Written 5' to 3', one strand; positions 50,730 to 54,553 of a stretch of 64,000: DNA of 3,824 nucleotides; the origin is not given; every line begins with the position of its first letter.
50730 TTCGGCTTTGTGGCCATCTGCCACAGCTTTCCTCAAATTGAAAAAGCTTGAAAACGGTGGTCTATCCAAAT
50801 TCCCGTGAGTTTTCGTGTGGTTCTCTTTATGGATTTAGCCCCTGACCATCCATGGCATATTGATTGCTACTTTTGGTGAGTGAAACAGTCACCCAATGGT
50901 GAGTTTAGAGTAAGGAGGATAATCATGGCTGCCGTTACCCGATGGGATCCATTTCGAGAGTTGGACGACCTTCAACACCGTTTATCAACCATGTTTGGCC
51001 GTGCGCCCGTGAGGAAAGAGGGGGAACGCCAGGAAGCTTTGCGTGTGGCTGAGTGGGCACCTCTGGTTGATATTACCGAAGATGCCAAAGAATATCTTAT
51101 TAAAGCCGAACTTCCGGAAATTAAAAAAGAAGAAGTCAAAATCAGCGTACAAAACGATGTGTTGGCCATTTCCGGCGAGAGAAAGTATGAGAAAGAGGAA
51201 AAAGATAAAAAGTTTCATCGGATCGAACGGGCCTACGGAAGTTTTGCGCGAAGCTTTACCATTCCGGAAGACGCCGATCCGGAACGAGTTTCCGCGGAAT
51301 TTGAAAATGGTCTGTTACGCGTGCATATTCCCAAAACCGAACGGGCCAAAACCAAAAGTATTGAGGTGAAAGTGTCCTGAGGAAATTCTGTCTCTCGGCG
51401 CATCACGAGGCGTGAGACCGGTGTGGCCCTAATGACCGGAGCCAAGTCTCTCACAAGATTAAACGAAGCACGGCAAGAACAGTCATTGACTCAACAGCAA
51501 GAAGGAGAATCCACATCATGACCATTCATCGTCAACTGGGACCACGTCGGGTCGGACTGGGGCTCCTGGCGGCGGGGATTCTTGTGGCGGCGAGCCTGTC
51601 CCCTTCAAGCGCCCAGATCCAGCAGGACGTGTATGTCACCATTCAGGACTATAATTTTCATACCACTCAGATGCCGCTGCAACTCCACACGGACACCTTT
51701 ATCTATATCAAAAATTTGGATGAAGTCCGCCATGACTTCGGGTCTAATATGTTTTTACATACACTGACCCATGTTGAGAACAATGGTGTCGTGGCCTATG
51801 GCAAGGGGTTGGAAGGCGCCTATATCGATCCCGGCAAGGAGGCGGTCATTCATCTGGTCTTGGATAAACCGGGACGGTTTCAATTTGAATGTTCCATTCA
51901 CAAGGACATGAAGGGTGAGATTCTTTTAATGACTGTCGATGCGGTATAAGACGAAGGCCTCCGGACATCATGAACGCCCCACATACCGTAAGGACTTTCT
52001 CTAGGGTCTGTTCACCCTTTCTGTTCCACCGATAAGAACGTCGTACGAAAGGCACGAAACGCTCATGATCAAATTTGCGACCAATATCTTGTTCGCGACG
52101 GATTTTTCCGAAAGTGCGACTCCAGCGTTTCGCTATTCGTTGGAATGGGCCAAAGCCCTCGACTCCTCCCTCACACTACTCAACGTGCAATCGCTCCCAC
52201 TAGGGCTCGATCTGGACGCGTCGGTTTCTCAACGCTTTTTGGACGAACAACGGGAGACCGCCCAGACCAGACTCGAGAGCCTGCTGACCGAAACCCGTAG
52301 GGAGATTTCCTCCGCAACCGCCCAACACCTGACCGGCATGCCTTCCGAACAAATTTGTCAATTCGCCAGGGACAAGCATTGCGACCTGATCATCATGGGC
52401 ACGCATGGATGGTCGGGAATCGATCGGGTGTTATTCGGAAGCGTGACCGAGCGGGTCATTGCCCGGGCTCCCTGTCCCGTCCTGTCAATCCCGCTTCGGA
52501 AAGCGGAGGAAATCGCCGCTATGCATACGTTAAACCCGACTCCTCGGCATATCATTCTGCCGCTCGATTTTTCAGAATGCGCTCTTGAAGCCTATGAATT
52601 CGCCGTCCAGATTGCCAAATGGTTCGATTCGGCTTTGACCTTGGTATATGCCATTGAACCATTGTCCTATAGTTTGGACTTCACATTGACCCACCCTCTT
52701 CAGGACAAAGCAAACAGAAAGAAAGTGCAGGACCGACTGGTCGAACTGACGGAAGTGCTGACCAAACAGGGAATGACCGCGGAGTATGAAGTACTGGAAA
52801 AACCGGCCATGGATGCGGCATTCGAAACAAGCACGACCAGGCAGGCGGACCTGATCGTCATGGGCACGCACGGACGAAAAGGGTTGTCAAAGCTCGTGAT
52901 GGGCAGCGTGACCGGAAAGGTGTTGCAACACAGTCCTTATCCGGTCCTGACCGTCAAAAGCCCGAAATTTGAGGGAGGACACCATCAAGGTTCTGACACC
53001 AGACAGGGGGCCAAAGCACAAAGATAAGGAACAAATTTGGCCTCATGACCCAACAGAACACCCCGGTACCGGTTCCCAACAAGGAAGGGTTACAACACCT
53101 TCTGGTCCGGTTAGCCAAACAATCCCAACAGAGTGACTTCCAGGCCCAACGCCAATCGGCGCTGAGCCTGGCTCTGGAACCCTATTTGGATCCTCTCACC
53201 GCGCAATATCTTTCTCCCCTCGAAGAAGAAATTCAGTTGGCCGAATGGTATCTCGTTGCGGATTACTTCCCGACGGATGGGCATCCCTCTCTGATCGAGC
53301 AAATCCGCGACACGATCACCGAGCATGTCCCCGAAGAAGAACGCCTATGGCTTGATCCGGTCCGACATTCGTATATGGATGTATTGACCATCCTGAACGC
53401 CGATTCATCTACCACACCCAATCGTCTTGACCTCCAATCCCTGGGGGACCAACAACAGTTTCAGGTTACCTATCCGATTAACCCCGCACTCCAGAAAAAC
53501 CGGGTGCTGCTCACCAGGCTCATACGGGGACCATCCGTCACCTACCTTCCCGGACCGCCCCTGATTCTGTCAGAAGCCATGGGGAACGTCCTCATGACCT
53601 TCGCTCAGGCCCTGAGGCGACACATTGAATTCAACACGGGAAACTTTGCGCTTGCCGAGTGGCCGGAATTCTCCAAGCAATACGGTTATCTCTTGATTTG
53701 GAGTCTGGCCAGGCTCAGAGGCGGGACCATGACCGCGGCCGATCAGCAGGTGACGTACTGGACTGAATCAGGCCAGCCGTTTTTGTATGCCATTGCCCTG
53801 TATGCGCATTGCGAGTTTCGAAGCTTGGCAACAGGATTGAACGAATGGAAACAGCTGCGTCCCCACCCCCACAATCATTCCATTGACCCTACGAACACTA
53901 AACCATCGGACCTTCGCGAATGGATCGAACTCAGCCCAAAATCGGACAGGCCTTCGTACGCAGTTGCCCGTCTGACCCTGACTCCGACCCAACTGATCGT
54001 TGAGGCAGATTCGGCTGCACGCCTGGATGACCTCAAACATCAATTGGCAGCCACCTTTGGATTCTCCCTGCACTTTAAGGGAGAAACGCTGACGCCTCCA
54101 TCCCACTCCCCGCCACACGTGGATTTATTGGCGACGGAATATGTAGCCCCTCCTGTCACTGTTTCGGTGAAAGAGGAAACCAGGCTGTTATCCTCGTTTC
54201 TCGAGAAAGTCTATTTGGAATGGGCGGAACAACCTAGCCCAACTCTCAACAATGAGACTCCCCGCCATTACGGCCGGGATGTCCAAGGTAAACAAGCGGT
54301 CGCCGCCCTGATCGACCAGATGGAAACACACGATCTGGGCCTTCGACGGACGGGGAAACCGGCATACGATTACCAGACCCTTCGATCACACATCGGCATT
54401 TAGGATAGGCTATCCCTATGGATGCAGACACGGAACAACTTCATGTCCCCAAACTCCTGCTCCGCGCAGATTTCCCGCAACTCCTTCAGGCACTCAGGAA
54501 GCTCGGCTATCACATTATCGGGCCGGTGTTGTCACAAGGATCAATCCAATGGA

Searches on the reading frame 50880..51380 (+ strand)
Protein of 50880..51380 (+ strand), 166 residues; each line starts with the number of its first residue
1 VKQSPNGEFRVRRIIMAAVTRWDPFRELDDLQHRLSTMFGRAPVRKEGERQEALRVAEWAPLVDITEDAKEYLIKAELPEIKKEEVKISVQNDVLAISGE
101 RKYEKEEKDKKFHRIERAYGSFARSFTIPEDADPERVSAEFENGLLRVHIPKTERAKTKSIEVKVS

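Call 32: search_protein_families(library=pfam, proteins=[window:50880-51380:+], max_evalue=0.0001)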
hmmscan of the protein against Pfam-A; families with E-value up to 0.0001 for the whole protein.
window:50880-51380:+ (166 aa): 2 families
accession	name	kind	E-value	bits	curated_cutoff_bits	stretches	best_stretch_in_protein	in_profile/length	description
PF00011.27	HSP20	-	3.8e-28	98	20.8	1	64-164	1-100/102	Hsp20/alpha crystallin family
PF17886.7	ArsA_HSP20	-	8.2e-06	25.7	22.5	1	70-149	2-62/63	HSP20-like domain found in ArsA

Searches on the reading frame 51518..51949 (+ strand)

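Call 32: search_protein_families(library=pfam, proteins=[window:51518-51949:+], max_evalue=0.0001)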
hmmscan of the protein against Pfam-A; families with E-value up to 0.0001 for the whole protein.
window:51518-51949:+ (143 aa): 1 family
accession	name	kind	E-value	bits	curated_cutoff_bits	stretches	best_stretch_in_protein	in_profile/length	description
PF13473.12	Cupredoxin_1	-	2.2e-10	40.9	27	1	17-135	2-102/104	Cupredoxin-like domain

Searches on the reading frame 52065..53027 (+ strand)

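Call 32: search_protein_families(library=pfam, proteins=[window:52065-53027:+], max_evalue=0.0001)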
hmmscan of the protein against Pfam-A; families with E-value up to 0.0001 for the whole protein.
window:52065-53027:+ (320 aa): 1 family
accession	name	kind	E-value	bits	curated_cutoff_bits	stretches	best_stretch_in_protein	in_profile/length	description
PF00582.32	Usp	-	2.5e-60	203.5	24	2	7-142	4-140/141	Universal stress protein family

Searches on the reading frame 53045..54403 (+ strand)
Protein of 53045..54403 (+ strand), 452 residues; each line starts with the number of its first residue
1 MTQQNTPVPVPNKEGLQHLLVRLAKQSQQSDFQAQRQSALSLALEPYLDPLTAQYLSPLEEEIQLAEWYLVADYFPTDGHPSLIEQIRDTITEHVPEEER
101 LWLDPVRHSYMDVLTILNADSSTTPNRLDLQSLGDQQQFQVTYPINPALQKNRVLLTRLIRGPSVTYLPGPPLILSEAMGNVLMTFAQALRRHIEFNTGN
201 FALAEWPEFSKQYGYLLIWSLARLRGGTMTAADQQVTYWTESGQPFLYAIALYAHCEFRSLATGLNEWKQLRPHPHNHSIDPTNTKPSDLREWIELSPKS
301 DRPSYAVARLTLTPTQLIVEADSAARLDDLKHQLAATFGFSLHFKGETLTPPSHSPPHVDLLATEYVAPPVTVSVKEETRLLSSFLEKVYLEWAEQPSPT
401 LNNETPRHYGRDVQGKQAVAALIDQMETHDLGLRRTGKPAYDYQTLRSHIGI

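Call 3: search_protein_families(library=pfam, proteins=[window:53045-54403:+], max_evalue=0.01)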
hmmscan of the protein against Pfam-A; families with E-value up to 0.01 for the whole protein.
window:53045-54403:+ (452 aa): 0 families

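Call 42: search_protein_families(library=padloc, proteins=[window:53045-54403:+], max_evalue=0.01)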
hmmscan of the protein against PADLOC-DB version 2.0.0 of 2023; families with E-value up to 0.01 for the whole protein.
window:53045-54403:+ (452 aa): 0 families

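Call 43: search_protein_families(library=ncbifam, proteins=[window:53045-54403:+], max_evalue=0.01)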
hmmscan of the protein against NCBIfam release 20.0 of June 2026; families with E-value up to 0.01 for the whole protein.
window:53045-54403:+ (452 aa): 0 families

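Call 76: search_solved_structures(query=window:53045-54403:+, max_evalue=1)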
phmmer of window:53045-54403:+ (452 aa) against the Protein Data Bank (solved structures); distinct sequences matched with E-value up to 1: 0.
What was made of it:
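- Tried and rejected: unk452 has no PDB relative (call 76).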
